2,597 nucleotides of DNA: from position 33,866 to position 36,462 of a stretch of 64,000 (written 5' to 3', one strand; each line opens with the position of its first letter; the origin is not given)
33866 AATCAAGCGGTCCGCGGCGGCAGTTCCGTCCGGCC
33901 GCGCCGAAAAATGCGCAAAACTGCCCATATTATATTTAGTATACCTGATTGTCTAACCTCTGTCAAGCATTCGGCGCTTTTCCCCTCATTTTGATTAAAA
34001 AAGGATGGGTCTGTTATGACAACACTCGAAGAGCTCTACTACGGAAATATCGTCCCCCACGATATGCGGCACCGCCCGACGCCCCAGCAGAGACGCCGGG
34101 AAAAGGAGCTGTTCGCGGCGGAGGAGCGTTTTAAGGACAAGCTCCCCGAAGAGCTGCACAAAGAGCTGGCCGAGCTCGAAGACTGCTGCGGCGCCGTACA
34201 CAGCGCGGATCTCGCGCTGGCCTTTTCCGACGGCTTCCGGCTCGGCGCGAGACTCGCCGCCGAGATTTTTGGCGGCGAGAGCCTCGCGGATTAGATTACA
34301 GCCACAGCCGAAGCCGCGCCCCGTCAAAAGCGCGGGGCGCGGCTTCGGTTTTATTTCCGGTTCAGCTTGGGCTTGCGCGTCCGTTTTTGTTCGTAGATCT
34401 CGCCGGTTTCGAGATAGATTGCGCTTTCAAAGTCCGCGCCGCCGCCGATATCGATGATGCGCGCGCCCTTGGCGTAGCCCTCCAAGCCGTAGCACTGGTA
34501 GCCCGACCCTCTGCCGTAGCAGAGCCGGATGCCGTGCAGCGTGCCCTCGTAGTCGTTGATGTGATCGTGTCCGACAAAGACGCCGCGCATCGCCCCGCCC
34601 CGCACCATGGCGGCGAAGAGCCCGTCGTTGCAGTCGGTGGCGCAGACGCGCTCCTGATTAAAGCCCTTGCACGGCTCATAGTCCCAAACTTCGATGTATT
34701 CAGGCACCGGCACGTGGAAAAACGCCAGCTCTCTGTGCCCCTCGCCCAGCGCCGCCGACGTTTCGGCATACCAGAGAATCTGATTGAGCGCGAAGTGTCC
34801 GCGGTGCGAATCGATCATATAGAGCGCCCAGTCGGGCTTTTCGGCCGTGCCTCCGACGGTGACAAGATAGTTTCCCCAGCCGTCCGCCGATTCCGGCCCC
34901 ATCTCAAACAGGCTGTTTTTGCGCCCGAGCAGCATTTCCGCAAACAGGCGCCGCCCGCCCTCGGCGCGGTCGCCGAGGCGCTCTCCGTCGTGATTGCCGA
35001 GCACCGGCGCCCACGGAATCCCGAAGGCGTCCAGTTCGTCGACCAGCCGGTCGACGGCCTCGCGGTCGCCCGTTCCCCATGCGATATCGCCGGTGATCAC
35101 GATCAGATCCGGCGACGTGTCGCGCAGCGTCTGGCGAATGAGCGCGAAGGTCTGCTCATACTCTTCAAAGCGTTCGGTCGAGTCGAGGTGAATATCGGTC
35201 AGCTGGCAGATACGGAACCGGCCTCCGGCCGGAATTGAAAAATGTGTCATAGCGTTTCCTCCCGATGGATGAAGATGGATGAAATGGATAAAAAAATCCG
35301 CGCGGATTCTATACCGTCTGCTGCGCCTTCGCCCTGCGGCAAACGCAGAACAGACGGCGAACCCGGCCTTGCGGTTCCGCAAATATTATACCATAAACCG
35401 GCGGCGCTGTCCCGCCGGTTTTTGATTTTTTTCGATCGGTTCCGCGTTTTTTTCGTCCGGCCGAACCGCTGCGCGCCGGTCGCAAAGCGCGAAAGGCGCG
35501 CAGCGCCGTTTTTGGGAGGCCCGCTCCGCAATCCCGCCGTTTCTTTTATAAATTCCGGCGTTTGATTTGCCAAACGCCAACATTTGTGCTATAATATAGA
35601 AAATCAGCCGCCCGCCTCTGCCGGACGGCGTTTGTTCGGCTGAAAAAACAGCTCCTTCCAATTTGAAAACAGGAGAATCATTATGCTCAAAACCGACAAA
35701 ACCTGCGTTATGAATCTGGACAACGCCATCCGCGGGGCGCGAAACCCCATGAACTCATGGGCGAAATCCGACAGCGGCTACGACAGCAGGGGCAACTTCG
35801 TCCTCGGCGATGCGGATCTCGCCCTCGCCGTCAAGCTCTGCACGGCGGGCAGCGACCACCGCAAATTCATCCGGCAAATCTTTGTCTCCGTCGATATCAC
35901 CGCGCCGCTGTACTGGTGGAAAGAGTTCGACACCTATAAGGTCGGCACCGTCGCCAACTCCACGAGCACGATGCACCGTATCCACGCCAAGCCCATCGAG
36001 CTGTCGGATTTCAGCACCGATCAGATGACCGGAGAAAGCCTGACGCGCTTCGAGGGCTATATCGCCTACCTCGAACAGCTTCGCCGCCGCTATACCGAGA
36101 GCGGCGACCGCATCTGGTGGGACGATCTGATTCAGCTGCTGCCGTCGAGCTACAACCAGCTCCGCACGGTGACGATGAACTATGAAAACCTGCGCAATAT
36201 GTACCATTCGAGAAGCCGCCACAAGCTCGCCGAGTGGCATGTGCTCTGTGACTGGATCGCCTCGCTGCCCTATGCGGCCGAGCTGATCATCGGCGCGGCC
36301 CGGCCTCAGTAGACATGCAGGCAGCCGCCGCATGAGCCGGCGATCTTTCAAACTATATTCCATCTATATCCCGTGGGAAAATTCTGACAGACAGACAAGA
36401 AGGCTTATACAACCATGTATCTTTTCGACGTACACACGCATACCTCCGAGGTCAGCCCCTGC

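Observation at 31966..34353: Tandem triplication of a divergent XRE-repressor / small helical protein cassette, in three stages of decay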

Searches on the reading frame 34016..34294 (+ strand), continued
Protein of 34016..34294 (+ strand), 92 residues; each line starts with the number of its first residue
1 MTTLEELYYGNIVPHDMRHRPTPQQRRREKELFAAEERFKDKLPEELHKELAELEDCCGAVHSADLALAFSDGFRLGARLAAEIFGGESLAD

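Call 73: find_encoding_contigs(protein=P0087, flank=4000, max_places=3)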
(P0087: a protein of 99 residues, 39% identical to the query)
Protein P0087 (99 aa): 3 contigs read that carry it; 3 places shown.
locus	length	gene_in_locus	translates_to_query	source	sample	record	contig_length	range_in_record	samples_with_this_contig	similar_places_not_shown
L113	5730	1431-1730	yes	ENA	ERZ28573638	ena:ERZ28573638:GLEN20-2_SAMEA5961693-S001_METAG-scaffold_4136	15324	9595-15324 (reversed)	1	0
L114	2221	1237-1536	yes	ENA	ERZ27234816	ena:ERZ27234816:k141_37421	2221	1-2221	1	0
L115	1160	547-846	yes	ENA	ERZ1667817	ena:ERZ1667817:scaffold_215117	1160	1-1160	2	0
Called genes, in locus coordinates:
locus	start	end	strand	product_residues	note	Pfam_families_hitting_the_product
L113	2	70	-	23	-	?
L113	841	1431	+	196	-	PF12728:HTH_17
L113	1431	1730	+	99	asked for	PF20648:DUF6809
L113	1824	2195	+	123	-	PF14198:TnpV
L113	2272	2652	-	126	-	-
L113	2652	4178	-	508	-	-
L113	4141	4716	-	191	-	PF13238:AAA_18 (weak), PF13207:AAA_17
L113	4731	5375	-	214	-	-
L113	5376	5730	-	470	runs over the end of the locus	PF00005:ABC_tran (faint), PF02463:SMC_N, PF13175:AAA_15, PF13476:AAA_23 (weak), PF13304:AAA_21, PF13175:AAA_15 (weak)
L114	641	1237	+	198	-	PF12728:HTH_17 (weak)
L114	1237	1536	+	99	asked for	PF20648:DUF6809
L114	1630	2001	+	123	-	PF14198:TnpV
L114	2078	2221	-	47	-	?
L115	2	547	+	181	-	?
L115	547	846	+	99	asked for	PF20648:DUF6809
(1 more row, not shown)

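Call 74: find_encoding_contigs(protein=P0065, flank=4000, max_places=2)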
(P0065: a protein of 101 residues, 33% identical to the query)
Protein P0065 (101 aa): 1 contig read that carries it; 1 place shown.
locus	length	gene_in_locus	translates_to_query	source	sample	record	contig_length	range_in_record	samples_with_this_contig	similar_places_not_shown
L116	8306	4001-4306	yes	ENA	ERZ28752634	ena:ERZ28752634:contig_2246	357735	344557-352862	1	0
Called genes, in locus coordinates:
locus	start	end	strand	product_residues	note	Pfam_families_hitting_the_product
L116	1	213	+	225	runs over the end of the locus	PF00072:Response_reg, PF00486:Trans_reg_C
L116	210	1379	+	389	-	PF00672:HAMP, PF00512:HisKA, PF02518:HATPase_c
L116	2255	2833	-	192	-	PF18780:HNH_repeat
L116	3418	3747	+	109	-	-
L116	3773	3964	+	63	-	-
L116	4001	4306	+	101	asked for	PF20648:DUF6809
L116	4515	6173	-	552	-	-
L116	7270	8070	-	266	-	PF01381:HTH_3, PF12844:HTH_19, PF13413:HTH_25 (faint), PF13560:HTH_31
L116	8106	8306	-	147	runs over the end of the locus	PF00583:Acetyltransf_1, PF13673:Acetyltransf_10, PF13508:Acetyltransf_7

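Call 94: get_annotated_region(hit=H1, flank=4000)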
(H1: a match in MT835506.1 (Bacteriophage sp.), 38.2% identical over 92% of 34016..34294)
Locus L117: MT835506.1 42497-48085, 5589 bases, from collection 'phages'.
description: UNVERIFIED: Bacteriophage sp. clone scaffold_61 genomic sequence.
organism: Bacteriophage sp. (NCBI taxid 38018)
taxonomy: Viruses
host: -; source: human fecal samples; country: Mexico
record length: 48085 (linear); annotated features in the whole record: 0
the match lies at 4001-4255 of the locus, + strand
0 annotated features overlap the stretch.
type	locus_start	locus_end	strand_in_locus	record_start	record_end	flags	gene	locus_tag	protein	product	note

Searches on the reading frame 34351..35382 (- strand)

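Call 4: search_protein_families(library=pfam, proteins=[window:34351-35382:-], max_evalue=0.1)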
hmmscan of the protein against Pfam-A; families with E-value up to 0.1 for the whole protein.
window:34351-35382:- (343 aa): 1 family
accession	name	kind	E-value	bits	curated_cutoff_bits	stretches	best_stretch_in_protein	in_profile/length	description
PF00149.33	Metallophos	-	3.6e-17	63.9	21.5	1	56-275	1-190/191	Calcineurin-like phosphoesterase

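Call 40: search_protein_families(library=padloc, proteins=[window:34351-35382:-], max_evalue=0.01)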
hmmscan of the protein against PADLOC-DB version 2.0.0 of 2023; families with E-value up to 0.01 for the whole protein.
window:34351-35382:- (343 aa): 0 families

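Call 41: search_protein_families(library=ncbifam, proteins=[window:34351-35382:-], max_evalue=0.01)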
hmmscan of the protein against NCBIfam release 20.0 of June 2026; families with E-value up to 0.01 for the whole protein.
window:34351-35382:- (343 aa): 3 families
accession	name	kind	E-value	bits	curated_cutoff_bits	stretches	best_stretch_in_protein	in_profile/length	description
NF050112.1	PhdiestSpdARhizob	equivalog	0.00013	21.7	400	1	77-133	28-81/264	2', 3'cyclic nucleotide phosphodiesterase SpdA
NF053861.1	DS8_antiphage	equivalog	0.00022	19.1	790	1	60-104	1-47/994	anti-phage protein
NF033458.1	lipid_A_LpxG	equivalog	0.0025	17.2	350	1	56-136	45-122/321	UDP-2,3-diacylglucosamine diphosphatase LpxG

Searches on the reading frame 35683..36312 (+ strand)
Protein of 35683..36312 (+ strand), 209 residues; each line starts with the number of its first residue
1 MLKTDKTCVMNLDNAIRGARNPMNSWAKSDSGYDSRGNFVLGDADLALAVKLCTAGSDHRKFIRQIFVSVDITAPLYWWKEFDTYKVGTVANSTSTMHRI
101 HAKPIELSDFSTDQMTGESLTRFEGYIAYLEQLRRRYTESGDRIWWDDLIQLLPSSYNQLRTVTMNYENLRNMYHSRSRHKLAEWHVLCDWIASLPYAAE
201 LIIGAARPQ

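Call 4: search_protein_families(library=pfam, proteins=[window:35683-36312:+], max_evalue=0.1)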
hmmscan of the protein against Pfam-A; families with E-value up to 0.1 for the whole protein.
window:35683-36312:+ (209 aa): 1 family
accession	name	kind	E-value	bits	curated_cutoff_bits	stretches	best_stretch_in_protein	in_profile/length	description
PF02511.20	Thy1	-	0.011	16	24.8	1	124-185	111-172/191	Thymidylate synthase complementing protein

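Call 39: search_protein_families(library=phrogs, proteins=[window:35683-36312:+], max_evalue=0.01)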
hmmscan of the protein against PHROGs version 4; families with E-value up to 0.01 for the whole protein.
window:35683-36312:+ (209 aa): 1 family
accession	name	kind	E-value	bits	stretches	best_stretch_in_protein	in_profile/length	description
phrog_6721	-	unknown function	7.2e-66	222.9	1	1-203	7-216/218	-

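Call 40: search_protein_families(library=padloc, proteins=[window:35683-36312:+], max_evalue=0.01)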
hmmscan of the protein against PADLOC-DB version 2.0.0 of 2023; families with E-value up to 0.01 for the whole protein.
window:35683-36312:+ (209 aa): 0 families

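Call 41: search_protein_families(library=ncbifam, proteins=[window:35683-36312:+], max_evalue=0.01)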
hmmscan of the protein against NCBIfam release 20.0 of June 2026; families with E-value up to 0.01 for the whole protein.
window:35683-36312:+ (209 aa): 0 families
